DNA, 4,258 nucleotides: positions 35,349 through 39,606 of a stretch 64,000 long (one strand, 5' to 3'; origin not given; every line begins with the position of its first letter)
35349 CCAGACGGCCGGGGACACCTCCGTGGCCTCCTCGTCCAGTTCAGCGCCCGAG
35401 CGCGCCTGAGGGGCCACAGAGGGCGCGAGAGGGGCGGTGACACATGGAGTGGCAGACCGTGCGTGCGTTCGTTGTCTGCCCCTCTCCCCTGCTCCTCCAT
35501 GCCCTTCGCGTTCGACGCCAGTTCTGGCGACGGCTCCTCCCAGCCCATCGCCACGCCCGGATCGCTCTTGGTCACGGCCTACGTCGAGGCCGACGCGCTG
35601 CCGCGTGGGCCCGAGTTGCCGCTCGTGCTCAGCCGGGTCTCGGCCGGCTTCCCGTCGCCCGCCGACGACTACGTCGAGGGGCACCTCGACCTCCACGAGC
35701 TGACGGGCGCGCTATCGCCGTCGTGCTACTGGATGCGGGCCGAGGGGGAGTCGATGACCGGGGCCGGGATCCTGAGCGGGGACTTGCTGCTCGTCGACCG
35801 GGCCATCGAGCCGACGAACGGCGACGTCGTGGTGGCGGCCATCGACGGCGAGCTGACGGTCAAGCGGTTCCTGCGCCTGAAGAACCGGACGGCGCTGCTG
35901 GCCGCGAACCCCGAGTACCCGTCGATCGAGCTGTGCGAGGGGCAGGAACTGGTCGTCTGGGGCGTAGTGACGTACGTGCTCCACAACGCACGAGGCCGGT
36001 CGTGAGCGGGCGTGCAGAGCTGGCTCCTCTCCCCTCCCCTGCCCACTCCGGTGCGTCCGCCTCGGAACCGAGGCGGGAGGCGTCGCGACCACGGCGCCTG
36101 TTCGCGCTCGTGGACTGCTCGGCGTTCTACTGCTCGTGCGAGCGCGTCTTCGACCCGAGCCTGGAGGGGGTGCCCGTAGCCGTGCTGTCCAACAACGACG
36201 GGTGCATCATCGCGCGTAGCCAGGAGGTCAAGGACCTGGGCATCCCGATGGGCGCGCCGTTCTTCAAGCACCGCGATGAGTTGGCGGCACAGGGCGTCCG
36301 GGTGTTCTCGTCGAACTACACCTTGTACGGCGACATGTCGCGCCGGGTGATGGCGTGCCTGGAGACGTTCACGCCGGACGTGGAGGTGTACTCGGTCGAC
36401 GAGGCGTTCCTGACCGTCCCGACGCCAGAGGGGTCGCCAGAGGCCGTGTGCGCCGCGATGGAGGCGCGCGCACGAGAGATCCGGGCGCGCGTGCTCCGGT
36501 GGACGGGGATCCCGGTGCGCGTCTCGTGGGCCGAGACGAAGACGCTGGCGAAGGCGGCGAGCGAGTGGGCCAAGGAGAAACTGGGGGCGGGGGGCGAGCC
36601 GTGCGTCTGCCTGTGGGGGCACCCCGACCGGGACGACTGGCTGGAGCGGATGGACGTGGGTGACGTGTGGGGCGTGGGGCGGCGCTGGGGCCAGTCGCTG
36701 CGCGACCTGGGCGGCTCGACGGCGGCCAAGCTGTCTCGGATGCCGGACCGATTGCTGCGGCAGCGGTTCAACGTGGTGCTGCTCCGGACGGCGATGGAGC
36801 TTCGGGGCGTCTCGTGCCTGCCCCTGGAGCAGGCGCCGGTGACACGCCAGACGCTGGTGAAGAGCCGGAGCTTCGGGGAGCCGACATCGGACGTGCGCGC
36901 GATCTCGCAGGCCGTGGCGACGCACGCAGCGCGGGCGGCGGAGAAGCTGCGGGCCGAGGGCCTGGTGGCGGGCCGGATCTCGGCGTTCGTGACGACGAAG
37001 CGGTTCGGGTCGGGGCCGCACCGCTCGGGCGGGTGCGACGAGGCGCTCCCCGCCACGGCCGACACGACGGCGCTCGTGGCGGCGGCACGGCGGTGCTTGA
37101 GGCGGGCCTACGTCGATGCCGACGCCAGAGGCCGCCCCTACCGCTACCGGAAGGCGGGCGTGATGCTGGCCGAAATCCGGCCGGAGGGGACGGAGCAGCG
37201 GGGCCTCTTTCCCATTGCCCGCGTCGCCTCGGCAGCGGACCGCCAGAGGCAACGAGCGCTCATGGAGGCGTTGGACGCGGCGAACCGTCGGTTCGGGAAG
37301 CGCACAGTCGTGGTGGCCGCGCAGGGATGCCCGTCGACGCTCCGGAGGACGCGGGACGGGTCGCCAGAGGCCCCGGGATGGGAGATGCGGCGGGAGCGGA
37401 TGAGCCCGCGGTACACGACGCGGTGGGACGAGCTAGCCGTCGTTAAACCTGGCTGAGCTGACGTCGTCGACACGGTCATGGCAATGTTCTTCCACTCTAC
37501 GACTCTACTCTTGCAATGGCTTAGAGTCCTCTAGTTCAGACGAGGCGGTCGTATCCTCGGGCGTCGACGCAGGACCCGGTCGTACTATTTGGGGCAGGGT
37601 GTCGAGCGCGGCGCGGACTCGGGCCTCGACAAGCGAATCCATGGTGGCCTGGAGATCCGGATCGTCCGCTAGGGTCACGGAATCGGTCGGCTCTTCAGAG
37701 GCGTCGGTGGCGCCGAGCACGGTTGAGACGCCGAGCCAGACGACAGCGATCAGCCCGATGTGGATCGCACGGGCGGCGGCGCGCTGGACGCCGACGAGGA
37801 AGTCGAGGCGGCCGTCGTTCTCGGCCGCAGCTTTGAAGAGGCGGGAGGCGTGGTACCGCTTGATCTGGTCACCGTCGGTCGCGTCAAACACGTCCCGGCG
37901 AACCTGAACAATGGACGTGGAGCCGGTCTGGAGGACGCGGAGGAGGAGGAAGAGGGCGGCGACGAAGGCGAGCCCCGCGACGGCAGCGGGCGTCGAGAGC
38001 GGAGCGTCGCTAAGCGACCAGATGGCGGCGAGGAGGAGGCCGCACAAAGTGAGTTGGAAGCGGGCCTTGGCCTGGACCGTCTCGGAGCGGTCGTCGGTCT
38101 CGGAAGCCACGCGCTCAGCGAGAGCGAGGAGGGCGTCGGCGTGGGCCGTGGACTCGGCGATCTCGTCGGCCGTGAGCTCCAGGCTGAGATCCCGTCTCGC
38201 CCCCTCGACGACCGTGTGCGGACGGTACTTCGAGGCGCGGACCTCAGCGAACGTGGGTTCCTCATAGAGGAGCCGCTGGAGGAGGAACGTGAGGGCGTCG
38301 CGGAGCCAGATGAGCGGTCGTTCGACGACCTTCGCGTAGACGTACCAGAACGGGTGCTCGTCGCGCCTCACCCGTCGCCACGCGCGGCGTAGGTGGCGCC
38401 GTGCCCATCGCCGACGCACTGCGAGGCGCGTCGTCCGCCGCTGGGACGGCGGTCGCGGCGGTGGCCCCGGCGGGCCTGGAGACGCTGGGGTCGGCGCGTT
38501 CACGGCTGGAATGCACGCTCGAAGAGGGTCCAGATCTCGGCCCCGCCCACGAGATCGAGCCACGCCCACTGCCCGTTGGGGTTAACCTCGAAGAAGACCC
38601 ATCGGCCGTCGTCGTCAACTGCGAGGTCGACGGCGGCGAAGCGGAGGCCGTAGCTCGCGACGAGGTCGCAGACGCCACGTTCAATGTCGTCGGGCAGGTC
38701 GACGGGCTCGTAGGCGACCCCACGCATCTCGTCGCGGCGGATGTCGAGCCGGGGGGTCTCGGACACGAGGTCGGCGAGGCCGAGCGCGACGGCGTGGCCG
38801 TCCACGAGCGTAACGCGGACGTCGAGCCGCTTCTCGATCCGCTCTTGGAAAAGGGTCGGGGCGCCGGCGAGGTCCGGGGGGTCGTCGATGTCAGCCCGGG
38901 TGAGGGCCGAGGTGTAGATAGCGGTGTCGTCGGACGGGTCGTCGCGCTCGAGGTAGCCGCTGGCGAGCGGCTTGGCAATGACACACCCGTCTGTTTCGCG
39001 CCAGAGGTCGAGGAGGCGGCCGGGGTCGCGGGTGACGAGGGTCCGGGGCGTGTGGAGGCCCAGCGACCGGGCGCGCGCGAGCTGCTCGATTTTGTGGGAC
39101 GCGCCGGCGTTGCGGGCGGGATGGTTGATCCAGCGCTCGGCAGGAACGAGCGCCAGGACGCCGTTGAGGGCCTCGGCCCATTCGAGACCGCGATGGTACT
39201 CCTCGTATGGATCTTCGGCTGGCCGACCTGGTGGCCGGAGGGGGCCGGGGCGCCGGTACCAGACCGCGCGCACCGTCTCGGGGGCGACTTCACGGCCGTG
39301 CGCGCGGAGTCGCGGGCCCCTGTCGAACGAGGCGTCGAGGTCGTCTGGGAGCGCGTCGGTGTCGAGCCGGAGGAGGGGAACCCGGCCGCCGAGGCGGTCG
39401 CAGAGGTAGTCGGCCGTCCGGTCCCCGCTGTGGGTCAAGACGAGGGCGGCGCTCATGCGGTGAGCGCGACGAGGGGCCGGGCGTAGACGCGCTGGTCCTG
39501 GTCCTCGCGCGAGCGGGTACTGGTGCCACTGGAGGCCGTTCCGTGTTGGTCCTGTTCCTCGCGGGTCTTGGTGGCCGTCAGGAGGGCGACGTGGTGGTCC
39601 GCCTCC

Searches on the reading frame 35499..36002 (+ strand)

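Call 17: search_protein_families(library=pfam, proteins=[window:35499-36002:+], max_evalue=0.001)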
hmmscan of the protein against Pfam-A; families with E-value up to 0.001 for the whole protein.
window:35499-36002:+ (168 aa): 1 family
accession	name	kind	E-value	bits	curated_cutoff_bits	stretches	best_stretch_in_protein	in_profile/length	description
PF00717.28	Peptidase_S24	-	1e-28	99.8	23.3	1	41-157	1-115/116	Peptidase S24-like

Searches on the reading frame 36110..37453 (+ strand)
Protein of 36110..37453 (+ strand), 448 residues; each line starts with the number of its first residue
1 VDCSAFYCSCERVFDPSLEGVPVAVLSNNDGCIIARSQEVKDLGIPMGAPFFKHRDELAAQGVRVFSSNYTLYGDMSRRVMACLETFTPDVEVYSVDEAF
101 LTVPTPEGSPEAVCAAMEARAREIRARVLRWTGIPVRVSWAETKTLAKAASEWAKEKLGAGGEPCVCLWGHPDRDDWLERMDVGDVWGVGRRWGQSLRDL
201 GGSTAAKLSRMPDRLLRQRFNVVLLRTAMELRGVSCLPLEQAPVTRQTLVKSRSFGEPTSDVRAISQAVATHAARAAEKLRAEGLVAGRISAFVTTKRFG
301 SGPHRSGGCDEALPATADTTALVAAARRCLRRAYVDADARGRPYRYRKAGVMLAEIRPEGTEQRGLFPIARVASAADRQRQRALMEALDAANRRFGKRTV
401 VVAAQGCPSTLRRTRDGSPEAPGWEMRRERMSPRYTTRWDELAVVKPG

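Call 17: search_protein_families(library=pfam, proteins=[window:36110-37453:+], max_evalue=0.001)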
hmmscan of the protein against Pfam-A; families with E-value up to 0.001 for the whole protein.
window:36110-37453:+ (448 aa): 4 families
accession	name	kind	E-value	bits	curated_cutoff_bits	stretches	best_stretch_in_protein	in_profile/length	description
PF00817.25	IMS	-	1.2e-31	110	23.2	1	2-152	2-148/148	impB/mucB/samB family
PF13438.11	DUF4113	-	1.6e-20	73.3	24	1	383-445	2-51/51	Domain of unknown function (DUF4113)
PF11799.13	IMS_C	-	4.5e-19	69.3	20.7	1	246-365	1-108/109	impB/mucB/samB family C-terminal domain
PF11798.14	IMS_HHH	-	0.00032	21.2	24.4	1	173-201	3-31/32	IMS family HHH motif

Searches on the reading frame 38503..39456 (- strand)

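Call 17: search_protein_families(library=pfam, proteins=[window:38503-39456:-], max_evalue=0.001)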
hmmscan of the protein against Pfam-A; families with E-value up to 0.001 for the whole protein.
window:38503-39456:- (318 aa): 2 families
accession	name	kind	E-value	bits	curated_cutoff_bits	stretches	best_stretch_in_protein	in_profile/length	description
PF21068.3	ATPgraspMvdD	-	4.6e-05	23.9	27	1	5-112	3-116/121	MvdD pre-ATP grasp domain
PF14243.11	R2K_3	-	0.00016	22.3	26.3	1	200-293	76-150/169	ATP-grasp domain, R2K clade family 3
